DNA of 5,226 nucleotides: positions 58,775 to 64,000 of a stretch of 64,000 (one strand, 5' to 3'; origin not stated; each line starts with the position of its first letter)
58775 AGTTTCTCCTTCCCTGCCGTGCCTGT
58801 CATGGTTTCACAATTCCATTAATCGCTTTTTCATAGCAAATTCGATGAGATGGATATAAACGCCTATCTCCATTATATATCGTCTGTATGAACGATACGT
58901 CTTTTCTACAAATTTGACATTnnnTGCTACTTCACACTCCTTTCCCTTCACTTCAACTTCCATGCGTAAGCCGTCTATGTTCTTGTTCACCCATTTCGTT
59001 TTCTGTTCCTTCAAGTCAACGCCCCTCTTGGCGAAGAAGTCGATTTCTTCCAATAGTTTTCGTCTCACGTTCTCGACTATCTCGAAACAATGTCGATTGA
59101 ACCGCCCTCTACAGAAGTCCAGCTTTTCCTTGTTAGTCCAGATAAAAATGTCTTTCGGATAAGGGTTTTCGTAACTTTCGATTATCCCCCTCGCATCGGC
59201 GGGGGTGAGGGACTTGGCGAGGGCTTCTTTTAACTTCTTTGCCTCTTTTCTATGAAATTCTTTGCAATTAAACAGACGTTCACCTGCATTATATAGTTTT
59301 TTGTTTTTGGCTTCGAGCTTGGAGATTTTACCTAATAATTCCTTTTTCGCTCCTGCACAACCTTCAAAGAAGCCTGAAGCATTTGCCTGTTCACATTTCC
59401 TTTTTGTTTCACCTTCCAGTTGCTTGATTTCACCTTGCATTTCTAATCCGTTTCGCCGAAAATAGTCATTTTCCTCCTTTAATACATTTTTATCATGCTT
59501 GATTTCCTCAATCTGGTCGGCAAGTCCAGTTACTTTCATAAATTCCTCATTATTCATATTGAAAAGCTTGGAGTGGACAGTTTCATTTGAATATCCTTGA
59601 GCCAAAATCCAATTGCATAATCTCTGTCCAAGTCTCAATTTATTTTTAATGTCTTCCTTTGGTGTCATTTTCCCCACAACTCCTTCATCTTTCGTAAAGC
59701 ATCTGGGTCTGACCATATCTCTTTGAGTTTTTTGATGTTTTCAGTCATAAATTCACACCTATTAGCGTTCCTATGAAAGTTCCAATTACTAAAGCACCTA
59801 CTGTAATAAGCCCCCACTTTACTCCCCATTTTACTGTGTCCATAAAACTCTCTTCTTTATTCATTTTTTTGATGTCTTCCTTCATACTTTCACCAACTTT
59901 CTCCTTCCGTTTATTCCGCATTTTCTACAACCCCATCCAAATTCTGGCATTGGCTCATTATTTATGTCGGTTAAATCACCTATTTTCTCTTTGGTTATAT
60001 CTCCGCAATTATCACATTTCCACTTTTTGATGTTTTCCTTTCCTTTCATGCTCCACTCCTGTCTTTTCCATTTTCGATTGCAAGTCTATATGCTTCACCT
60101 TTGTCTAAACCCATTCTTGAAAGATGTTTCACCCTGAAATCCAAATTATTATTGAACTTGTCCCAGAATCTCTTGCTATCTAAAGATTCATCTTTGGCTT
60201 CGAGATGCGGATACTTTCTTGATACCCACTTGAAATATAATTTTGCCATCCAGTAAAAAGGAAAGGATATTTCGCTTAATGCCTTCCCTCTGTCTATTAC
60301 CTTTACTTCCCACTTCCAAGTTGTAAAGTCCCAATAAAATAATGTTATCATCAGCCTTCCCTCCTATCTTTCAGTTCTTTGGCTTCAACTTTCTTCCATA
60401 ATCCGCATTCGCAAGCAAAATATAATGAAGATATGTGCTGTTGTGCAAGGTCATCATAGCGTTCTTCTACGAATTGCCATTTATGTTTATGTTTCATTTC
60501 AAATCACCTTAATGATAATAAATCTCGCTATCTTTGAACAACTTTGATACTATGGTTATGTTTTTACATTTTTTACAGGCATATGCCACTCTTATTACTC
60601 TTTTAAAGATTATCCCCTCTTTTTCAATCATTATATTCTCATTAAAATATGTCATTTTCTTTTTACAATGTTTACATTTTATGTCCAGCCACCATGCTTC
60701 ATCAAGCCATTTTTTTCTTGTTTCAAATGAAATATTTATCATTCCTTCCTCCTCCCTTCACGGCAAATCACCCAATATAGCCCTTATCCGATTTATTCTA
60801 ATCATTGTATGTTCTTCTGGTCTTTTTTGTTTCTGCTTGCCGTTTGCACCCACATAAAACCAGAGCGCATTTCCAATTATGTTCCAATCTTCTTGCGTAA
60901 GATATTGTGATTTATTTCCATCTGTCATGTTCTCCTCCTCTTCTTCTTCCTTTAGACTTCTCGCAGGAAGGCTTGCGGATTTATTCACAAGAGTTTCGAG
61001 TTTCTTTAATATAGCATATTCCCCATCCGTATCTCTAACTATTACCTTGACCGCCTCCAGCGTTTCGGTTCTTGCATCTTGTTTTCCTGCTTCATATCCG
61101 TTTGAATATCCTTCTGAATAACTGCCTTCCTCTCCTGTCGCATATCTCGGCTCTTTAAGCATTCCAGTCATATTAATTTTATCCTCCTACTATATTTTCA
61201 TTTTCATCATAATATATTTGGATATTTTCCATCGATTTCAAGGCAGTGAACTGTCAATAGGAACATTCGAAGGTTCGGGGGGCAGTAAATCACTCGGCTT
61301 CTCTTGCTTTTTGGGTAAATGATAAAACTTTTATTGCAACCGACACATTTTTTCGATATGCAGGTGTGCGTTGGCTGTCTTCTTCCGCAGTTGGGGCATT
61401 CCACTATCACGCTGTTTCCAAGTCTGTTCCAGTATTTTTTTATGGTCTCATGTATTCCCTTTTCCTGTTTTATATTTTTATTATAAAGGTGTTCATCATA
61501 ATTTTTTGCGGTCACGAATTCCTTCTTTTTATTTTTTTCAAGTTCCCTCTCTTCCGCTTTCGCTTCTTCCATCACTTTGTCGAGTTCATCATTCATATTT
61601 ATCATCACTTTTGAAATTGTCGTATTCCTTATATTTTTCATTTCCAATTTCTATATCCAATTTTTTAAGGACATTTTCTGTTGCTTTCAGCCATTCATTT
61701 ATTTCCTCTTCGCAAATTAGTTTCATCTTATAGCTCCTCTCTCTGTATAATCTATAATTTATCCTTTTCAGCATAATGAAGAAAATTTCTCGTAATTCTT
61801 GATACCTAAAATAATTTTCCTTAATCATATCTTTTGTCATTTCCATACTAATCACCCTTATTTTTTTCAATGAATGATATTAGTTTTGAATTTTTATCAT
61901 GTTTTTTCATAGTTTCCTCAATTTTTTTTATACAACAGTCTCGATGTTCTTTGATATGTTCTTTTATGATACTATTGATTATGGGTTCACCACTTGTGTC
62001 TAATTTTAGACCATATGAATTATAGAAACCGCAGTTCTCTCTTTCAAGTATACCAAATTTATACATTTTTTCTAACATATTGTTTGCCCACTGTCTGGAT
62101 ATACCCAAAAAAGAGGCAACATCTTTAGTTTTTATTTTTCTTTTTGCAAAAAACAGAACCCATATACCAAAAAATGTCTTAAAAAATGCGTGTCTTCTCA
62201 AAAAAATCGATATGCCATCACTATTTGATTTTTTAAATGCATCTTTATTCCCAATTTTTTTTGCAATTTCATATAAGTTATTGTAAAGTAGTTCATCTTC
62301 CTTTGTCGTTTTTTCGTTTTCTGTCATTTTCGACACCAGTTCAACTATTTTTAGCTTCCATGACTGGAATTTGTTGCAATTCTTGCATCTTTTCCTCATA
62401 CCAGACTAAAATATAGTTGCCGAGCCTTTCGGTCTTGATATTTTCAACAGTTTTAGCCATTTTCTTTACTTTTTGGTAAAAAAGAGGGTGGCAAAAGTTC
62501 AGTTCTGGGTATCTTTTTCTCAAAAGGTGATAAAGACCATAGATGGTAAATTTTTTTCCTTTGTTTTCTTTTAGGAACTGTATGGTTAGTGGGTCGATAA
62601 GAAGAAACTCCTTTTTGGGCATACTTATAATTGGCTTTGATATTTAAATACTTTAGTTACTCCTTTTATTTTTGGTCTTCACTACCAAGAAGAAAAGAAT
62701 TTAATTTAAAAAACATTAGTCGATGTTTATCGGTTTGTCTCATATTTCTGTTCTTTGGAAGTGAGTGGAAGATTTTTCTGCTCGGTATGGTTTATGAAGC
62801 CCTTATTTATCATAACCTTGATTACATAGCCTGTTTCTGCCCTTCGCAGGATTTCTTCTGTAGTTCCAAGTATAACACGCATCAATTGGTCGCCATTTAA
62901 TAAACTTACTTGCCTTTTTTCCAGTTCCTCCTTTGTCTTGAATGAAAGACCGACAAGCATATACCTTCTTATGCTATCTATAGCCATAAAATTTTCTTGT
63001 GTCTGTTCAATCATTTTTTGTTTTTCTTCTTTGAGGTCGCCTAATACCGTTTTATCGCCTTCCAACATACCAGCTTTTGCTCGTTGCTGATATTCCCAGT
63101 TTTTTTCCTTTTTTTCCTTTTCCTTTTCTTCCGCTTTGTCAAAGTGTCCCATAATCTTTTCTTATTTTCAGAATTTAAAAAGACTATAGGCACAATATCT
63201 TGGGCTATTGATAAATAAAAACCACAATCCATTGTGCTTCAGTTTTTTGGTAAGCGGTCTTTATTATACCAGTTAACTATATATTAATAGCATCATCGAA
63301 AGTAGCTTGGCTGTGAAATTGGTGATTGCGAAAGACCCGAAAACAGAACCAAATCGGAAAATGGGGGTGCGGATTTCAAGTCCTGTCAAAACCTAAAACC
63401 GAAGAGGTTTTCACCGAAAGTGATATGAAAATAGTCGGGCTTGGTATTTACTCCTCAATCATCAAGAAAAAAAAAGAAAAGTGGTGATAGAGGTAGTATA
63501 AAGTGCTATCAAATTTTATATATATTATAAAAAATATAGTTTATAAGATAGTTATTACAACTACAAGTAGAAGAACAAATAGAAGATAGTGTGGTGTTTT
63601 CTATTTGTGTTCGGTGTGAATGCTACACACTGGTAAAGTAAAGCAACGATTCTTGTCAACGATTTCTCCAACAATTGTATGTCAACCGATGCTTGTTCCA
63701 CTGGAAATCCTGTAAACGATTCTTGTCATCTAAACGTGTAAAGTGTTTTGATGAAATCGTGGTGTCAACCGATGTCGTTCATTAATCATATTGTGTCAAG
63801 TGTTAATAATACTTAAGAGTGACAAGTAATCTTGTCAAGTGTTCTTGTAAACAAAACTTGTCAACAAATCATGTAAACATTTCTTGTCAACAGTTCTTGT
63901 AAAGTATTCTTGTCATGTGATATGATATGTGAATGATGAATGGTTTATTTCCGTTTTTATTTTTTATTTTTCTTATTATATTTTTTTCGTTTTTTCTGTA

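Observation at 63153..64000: Candidate replication origin: ORB-like dyad, AT-rich stretch and iteron array at the head of the minus-strand array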

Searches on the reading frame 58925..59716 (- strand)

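Call 52: search_protein_families(library=pfam, proteins=[window:58925-59716:-], max_evalue=1)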
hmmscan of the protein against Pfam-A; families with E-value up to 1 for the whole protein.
window:58925-59716:- (264 aa): 6 families
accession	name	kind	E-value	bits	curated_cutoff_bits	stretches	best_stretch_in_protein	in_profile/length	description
PF25566.1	RIMB1_N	-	0.039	14.2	28.5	1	61-101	6-47/129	RIMB1-like, N-terminal domain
PF01166.23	TSC22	-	0.13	12.9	30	1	62-89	16-43/57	TSC-22/dip/bun family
PF02370.21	M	-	0.22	12.6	20.8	1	123-142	2-21/21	M protein repeat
PF15136.11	UPF0449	-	0.22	12.5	27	0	55-99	54-98/98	Uncharacterised protein family UPF0449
PF25764.1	KIF21A_4th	-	0.38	10.8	33.1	1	46-102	121-181/183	KIF21A-like domain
PF16471.10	JIP_LZII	-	0.82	10.4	30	1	65-104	31-70/71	JNK-interacting protein leucine zipper II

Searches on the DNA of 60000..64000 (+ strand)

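Call 9: search_dna_similar(query=window:60000-64000:+, collection=phages, mode=distant)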
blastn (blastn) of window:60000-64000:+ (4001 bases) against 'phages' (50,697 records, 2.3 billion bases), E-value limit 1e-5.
No match.

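Call 50: search_rna_families(source=window, start=63100, end=64000, threshold=evalue, max_evalue=10)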
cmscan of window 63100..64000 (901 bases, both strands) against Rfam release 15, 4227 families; matches with E-value up to 10: 6.
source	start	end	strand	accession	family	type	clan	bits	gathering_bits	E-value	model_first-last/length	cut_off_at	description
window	63186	63299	-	RF04342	Plastid-psbA-1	Cis-reg;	CL00153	19.6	54.3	9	1-114/114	no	Plastid-psbA-1 3UTR RNA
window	63800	63849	-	RF03494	mir-4680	Gene; miRNA;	-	18.5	78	2.3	1-69/69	no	mir-4680 microRNA precursor family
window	63148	63190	-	RF00042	CopA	Gene; antisense;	-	17.5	60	3.3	38-81/92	no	CopA-like RNA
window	63433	63524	-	RF01289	snoR17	Gene; snRNA; snoRNA; CD-box;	-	17.4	60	8.9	1-110/110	no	Small nucleolar RNA snoR17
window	63178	63248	+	RF00254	mir-16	Gene; miRNA;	CL00085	16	36.5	2.8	1-82/82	no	mir-16 microRNA precursor family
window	63303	63419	+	RF01932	bxd_4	Gene; lncRNA;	-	15.5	40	4.5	1-106/106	no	Bithoraxoid conserved region 4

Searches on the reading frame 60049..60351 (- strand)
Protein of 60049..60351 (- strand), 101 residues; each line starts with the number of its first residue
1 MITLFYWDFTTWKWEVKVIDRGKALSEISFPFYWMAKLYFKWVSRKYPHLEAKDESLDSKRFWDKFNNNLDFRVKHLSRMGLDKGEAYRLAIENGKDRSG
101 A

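Call 52: search_protein_families(library=pfam, proteins=[window:60049-60351:-], max_evalue=1)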
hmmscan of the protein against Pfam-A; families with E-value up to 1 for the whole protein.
window:60049-60351:- (101 aa): 1 family
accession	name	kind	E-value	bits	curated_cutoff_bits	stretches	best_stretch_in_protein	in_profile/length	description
PF09321.15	DUF1978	-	0.034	13.9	25.4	1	11-80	42-111/244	Domain of unknown function (DUF1978)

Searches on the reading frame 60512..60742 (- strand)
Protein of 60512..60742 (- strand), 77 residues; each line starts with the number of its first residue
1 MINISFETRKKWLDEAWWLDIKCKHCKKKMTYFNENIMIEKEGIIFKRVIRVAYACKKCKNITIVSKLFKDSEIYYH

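Call 52: search_protein_families(library=pfam, proteins=[window:60512-60742:-], max_evalue=1)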
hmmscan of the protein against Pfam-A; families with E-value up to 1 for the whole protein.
window:60512-60742:- (77 aa): 7 families
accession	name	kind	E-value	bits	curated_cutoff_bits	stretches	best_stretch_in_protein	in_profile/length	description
PF01667.23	Ribosomal_S27e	-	0.0013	18.9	24.5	1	18-35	5-22/55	Ribosomal protein S27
PF17283.8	Zn_ribbon_SprT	-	0.0074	16.8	28.1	0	48-61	18-32/38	SprT-like zinc ribbon domain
PF10955.13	Fin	-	0.016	15.9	23.7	0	22-36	6-20/76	Anti-sigma-F factor Fin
PF25412.1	zf-C2H2_ZNF592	-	0.018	15.3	27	1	21-34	7-20/45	ZNF592-like C2H2 zinc finger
PF02892.21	zf-BED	-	0.043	14.3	20.6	1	21-32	17-28/44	BED zinc finger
PF23783.1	Zn_ribbon_TiaS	-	0.14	12.3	27.3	0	22-31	3-12/41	TiaS C-terminal zinc ribbon domain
PF01096.23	Zn_ribbon_TFIIS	-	0.28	11.5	21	0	21-34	1-14/39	Transcription factor S-II (TFIIS)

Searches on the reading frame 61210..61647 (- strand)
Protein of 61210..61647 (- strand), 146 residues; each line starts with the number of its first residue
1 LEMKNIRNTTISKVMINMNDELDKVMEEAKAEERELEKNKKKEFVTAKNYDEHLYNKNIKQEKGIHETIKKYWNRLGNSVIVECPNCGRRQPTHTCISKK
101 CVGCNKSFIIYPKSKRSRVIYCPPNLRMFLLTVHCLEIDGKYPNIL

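Call 52: search_protein_families(library=pfam, proteins=[window:61210-61647:-], max_evalue=1)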
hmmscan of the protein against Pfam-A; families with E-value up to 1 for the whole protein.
window:61210-61647:- (146 aa): 5 families
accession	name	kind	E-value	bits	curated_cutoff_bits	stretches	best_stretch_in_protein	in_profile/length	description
PF14949.11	ARF7EP_C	-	0.034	15.3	27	1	23-102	13-86/103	ARF7 effector protein C-terminus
PF02591.20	Zn_ribbon_9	-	0.083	13.4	29.1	1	80-89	22-31/33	C4-type zinc ribbon domain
PF21811.2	RdfA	-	0.099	12.9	27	1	18-105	109-195/195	Rod-determining factor A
PF08209.17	Sgf11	-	0.16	11.9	26.4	1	79-89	2-12/33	Sgf11 (transcriptional regulation protein)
PF23102.1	Zf-C2H2_ZNF451_2nd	-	0.53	10.7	30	1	42-58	8-24/39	Second Zinc fingers C2H2 type, ZNF451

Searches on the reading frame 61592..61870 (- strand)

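Call 52: search_protein_families(library=pfam, proteins=[window:61592-61870:-], max_evalue=1)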
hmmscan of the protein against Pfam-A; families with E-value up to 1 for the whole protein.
window:61592-61870:- (93 aa): 2 families
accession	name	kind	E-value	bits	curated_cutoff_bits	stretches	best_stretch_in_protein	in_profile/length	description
PF21418.3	LinB-like_C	-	0.043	14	27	1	49-88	45-80/124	Lincosamide nucleotidyltransferase-like, C-terminal domain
PF10431.15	ClpB_D2-small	-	0.18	12.3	21.9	1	24-61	4-38/81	C-terminal, D2-small domain, of ClpB protein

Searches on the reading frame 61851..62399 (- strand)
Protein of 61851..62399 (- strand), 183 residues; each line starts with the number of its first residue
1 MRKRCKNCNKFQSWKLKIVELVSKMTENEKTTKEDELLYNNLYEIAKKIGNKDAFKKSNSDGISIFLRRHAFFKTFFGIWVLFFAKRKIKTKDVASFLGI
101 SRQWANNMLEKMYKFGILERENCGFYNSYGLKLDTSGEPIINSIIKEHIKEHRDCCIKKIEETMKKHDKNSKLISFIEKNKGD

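Call 22: find_related_loci(query=window:61851-62399:-, collection=viral_contigs, flank=10000)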
Query window:61851-62399:- (183 aa) in viral_contigs; peptide patterns used: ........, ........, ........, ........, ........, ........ (x = any residue, [..] = any of these).
14 stretches matched a pattern, but none encodes a relative of the query by tblastn (E <= 1e-3).

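Call 52: search_protein_families(library=pfam, proteins=[window:61851-62399:-], max_evalue=1)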
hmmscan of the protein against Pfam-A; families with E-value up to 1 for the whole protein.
window:61851-62399:- (183 aa): 13 families
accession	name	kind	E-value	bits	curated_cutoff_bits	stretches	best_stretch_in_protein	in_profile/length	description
PF14394.12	DUF4423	-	0.0024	18.1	30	1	90-174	38-121/165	Domain of unknown function (DUF4423)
PF13545.12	HTH_Crp_2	-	0.0044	17.4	27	1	89-120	23-55/70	Crp-like helix-turn-helix domain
PF01325.25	Fe_dep_repress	-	0.0074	16.9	26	1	85-119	19-53/60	Iron dependent repressor, N-terminal DNA binding domain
PF21248.3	SoFic-like_C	-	0.033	14.8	27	1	84-124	26-66/76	Protein adenylyltransferase SoFic-like, C-terminal domain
PF18894.6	PhageMetallopep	-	0.036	14.6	23.7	0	18-114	66-131/134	Putative phage metallopeptidase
PF01047.28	MarR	-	0.039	14.3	24.6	1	88-121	17-50/59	MarR family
PF13384.12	HTH_23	-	0.04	14.2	24.6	1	82-109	12-38/50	Homeodomain-like domain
PF01978.25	TrmB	-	0.072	13.4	25.6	1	86-122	20-56/68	Sugar-specific transcriptional regulator TrmB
PF05951.18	Peptidase_M15_2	-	0.08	13.1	27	1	6-55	25-74/153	Bacterial protein of unknown function (DUF882)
PF04703.18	FaeA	-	0.11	13.2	20.7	1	87-123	14-50/62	FaeA-like protein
PF04967.18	HTH_10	-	0.12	12.6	23.1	1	86-111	21-46/53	HTH DNA binding domain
PF22168.2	DIP2311-like_C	-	0.16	12.7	27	1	89-120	20-51/63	Transcriptional regulator DIP2311-like, C-terminal domain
PF12802.13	MarR_2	-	0.24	12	27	1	89-122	21-54/61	MarR family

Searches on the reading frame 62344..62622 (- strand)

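Call 52: search_protein_families(library=pfam, proteins=[window:62344-62622:-], max_evalue=1)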
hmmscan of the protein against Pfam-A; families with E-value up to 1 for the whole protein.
window:62344-62622:- (93 aa): 1 family
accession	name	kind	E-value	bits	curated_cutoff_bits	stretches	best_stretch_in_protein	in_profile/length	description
PF18634.6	RXLR_WY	-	0.19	12.1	26.7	1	18-40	4-26/51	RXLR phytopathogen effector protein WY-domain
